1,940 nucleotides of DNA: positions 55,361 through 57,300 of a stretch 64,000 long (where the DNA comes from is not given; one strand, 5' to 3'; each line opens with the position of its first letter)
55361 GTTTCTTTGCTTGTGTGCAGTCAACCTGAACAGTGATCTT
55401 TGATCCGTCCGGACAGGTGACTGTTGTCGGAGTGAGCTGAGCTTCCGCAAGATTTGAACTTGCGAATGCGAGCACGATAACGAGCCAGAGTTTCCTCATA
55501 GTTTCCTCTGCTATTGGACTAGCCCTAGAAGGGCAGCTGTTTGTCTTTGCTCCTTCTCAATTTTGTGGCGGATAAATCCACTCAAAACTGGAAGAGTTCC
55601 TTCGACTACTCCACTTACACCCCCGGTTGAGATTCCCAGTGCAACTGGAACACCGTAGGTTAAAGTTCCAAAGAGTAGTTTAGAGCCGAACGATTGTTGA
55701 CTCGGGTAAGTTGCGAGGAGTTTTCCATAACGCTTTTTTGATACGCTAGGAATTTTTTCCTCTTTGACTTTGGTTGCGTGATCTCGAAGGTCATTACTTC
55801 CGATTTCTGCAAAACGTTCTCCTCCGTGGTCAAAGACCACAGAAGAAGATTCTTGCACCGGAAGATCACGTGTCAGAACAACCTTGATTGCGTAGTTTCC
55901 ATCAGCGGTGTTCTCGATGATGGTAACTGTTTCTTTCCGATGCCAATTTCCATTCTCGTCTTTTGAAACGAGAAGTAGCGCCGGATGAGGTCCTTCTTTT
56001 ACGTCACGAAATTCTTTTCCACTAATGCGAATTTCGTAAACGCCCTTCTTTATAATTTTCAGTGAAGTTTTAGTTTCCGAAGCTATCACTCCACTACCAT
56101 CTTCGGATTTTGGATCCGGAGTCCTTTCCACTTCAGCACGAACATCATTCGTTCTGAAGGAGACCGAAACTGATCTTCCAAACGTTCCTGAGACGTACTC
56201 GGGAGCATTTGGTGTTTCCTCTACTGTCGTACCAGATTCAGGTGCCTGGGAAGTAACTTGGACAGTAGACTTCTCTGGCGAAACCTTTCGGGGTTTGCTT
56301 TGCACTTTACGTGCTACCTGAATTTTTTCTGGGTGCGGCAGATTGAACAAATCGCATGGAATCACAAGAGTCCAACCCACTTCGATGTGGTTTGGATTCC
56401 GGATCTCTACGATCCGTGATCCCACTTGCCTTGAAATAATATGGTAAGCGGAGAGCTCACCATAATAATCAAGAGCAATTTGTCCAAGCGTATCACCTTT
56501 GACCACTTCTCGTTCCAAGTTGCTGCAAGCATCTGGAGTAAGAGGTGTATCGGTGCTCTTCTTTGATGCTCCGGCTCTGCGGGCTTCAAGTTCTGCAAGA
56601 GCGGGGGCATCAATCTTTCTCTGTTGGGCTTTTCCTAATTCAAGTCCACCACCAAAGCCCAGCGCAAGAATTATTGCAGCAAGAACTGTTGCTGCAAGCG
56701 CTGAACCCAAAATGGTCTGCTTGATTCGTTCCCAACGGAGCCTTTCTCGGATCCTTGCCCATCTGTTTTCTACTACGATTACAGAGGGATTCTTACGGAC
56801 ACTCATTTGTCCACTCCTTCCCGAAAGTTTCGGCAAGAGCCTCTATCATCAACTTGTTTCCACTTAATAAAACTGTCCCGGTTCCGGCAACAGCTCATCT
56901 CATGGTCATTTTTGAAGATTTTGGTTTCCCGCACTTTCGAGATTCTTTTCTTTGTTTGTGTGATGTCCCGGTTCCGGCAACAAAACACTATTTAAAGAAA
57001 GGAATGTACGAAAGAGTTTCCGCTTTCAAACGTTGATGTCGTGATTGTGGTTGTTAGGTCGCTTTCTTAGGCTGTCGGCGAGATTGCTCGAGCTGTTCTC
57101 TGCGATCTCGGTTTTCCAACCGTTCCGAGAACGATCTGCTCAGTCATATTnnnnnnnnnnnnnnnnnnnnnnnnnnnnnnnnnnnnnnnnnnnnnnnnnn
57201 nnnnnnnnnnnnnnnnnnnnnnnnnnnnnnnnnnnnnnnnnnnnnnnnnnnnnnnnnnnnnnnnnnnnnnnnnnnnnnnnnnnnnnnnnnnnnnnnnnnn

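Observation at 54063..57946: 3.7-kb GC-elevated island encoding a low-complexity secreted protein, a LysM membrane protein and a coiled-coil protein, preceded by exact 19-bp direct repeats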

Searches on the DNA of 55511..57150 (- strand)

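Call 39: search_rna_families(source=window, start=56700, end=57150, threshold=evalue, max_evalue=10)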
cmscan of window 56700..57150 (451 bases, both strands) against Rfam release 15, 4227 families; matches with E-value up to 10: 3.
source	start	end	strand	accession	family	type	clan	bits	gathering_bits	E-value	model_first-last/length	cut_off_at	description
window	56731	56901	-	RF02165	PVT1_2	Gene; lncRNA;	-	15.8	47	2.5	1-172/172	no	Pvt1 oncogene conserved region 2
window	56794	56815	-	RF01991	SECIS_5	Cis-reg;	-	14.8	50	8.8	1-66/66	no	Selenocysteine insertion sequence 5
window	56844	56896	-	RF02523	ROSE_3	Cis-reg; thermoregulator;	-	13.6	43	3.4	1-69/69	no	Repression of heat shock gene expression (ROSE) element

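Call 64: build_rna_model(alignment_id=A5, structure=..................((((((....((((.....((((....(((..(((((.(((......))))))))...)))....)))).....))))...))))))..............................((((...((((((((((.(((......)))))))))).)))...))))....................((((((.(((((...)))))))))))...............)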
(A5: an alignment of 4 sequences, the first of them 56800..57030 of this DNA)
Model R1 built from alignment A5 (4 sequences, 244 columns); structure: as given.
model positions 231; base pairs 53; branch points 2; effective number of sequences 1.85; information 0.59 bits per position. Calibrated on 0.2 Mb of random sequence (short: E-values are rough).
structure used (alignment columns):
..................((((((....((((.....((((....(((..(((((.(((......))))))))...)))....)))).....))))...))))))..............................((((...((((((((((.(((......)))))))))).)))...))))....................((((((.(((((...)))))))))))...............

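Call 65: search_with_rna_model(model_id=R1, sources=[window, L001, L002, L003, L004, L005, L006, L009, L016, L024, L025, L028, L029, L007, L008, L010, L011, L012, L013, L014, L015, L017, L018, L019, L020, L021, L022, L023, L026], max_evalue=1, show_alignments=6)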
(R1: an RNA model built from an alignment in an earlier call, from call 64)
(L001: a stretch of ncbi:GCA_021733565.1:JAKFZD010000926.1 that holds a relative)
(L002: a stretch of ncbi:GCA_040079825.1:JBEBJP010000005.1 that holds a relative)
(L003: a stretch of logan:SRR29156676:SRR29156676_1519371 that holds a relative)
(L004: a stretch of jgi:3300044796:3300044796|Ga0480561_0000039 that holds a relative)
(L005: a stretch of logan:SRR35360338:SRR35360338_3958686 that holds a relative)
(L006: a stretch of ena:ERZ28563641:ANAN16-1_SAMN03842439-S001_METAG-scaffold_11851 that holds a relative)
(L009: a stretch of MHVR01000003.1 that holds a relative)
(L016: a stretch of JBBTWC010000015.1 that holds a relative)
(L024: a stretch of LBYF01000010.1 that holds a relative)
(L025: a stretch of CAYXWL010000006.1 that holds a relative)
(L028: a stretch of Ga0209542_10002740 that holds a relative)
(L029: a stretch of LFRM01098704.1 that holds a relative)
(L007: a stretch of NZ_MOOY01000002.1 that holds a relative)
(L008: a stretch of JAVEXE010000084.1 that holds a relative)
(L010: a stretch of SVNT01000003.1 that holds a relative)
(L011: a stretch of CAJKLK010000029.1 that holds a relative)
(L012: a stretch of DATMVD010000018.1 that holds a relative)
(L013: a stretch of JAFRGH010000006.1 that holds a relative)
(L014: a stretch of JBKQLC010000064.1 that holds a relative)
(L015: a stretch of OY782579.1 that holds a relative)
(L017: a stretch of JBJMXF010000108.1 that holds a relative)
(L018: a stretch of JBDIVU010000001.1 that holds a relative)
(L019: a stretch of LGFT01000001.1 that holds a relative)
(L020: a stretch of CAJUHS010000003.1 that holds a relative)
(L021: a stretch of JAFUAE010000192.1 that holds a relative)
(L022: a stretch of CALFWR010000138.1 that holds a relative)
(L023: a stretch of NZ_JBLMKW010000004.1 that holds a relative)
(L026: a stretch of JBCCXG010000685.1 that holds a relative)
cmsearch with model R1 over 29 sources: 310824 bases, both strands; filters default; matches with E-value up to 1: 12.
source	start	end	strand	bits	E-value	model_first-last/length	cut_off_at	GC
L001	7776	8007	+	227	1e-53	1-231/231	no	0.46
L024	1750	1989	-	221.8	1.9e-52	1-231/231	no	0.39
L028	3995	4234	-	221.8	1.9e-52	1-231/231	no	0.39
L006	2489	2723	+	218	1.6e-51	1-231/231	no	0.47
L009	5062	5296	+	218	1.6e-51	1-231/231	no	0.47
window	56800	57031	-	205.9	1.5e-48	1-231/231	no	0.42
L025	2633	2872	+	113.5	7.1e-26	1-231/231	no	0.49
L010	5032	5057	-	18.5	0.014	192-217/231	no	0.58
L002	7780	7997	+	16.1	0.054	1-231/231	no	0.4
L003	3001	3218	+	16.1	0.054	1-231/231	no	0.4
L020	4126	4167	-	13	0.32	173-217/231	no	0.48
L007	1778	1793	-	12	0.54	197-212/231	no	0.62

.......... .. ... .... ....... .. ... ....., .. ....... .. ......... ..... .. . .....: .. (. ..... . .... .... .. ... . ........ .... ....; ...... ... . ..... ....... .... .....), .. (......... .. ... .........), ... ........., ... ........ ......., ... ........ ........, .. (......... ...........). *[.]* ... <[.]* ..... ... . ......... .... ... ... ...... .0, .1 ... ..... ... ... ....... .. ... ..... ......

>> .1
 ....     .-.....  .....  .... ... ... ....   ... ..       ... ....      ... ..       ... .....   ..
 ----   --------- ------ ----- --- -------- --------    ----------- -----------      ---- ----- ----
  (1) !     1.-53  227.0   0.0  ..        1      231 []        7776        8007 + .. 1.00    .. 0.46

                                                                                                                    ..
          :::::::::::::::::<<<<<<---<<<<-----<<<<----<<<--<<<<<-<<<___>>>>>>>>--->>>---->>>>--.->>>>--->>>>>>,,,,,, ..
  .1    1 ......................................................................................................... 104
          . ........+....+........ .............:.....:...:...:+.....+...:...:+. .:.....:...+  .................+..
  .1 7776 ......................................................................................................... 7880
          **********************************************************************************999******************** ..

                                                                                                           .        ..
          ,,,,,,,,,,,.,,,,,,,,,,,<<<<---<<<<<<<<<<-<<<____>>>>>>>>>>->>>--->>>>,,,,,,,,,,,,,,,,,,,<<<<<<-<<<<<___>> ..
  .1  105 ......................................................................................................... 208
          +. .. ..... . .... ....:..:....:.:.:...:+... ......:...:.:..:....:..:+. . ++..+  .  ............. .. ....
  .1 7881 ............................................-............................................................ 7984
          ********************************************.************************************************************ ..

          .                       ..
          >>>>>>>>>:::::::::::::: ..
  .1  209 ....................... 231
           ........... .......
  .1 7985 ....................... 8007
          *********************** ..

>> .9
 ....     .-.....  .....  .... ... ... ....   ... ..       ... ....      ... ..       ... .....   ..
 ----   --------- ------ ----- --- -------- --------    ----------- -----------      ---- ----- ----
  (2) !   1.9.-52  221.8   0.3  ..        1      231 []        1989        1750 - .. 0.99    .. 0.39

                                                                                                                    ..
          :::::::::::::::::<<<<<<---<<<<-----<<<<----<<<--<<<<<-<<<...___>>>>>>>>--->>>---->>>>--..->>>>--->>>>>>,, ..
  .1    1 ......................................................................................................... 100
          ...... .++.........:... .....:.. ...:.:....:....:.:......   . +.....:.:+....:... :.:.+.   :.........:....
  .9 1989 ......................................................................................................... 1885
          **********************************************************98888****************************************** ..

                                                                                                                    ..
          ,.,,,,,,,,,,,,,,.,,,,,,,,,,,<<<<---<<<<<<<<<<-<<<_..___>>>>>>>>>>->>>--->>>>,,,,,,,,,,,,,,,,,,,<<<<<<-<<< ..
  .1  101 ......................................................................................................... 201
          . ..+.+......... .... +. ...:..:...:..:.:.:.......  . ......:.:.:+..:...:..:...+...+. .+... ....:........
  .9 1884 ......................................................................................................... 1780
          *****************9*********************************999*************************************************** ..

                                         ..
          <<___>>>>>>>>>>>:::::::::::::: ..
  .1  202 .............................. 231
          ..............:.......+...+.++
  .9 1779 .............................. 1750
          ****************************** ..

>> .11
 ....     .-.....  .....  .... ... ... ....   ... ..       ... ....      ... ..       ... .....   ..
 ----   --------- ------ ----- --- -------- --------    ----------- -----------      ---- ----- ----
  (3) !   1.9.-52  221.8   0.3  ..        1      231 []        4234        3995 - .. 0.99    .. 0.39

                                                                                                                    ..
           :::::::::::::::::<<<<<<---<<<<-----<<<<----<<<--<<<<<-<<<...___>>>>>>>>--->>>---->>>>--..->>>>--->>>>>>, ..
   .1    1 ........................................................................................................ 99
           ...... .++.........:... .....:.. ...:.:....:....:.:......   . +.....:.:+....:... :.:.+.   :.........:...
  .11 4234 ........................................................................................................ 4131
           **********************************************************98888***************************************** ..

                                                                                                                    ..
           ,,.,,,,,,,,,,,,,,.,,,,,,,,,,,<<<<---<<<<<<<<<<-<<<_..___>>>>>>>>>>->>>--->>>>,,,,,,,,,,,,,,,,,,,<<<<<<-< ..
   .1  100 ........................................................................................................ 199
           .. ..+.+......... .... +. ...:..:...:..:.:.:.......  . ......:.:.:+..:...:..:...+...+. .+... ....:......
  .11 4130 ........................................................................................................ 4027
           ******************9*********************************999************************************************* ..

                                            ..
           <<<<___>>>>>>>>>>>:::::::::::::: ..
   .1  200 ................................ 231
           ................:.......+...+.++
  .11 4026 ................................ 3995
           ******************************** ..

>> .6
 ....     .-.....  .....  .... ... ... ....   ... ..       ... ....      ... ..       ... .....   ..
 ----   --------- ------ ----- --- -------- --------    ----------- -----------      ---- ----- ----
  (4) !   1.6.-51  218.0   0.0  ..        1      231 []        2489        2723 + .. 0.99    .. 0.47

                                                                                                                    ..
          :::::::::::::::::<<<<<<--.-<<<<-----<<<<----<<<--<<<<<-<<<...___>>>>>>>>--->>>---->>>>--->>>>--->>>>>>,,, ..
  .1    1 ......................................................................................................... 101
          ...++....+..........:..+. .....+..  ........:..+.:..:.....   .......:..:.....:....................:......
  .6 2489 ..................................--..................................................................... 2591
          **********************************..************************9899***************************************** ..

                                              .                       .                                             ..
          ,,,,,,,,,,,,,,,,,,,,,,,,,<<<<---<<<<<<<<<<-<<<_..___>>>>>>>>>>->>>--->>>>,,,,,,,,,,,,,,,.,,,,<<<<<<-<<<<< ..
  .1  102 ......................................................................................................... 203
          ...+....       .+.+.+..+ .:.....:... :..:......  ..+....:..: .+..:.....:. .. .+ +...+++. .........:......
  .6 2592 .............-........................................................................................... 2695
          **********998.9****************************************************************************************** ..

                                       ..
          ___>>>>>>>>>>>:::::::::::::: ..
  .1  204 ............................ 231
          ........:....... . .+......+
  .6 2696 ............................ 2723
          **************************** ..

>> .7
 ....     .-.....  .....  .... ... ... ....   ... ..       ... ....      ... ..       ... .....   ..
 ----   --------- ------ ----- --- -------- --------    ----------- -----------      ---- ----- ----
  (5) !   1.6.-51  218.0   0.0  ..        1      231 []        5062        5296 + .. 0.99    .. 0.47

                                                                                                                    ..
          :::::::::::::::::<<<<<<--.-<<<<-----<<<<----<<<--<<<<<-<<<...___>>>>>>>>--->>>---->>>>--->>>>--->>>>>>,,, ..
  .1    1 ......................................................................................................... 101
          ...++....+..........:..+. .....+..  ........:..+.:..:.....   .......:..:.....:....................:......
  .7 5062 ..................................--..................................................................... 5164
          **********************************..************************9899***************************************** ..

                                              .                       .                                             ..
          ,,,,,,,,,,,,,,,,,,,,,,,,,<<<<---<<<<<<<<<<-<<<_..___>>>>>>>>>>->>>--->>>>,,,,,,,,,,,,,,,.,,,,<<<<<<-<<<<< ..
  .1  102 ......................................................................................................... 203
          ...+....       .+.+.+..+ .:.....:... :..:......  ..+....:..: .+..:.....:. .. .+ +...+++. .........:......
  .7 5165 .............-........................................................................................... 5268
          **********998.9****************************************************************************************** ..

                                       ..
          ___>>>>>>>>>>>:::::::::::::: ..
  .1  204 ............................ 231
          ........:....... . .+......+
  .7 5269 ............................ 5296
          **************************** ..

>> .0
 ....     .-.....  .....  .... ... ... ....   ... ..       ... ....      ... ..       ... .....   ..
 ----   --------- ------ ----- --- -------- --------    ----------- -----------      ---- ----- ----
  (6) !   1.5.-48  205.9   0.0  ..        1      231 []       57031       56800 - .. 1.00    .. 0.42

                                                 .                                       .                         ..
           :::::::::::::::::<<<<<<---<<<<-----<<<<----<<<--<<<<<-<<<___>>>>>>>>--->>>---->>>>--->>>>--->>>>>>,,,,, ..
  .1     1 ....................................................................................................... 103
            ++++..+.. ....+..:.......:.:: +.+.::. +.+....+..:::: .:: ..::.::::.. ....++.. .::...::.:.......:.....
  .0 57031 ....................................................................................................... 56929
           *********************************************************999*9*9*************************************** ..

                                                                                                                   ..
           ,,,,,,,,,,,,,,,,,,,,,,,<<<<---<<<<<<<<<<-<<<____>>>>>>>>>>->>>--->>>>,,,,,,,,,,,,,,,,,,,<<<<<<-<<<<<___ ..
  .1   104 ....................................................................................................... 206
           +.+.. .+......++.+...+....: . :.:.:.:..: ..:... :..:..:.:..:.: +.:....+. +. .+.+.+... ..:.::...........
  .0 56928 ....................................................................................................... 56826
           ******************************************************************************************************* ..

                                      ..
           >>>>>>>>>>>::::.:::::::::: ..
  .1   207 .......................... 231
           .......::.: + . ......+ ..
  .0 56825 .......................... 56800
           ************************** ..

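Call 67: search_with_rna_model(model_id=R1, sources=[window, L001, L009, L024, L025, L002], max_evalue=1, make_alignment=true)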
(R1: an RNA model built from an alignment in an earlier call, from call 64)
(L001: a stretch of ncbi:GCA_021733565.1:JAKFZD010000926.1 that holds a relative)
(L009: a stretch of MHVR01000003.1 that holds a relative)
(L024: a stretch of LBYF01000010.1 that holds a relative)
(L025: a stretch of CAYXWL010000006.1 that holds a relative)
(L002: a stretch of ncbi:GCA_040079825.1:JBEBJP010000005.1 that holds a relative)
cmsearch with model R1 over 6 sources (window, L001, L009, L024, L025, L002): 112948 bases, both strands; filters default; matches with E-value up to 1: 6.
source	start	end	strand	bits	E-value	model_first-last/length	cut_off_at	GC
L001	7776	8007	+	227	3.7e-54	1-231/231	no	0.46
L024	1750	1989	-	221.8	7e-53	1-231/231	no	0.39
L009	5062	5296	+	218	5.9e-52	1-231/231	no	0.47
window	56800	57031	-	205.9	5.5e-49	1-231/231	no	0.42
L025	2633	2872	+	113.5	2.6e-26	1-231/231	no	0.49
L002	7780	7997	+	16.1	0.02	1-231/231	no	0.4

Alignment A6: 6 matches aligned to the model, 261 columns, each read 5' to 3' on its own strand. Consensus structure (alignment columns), stored with it:
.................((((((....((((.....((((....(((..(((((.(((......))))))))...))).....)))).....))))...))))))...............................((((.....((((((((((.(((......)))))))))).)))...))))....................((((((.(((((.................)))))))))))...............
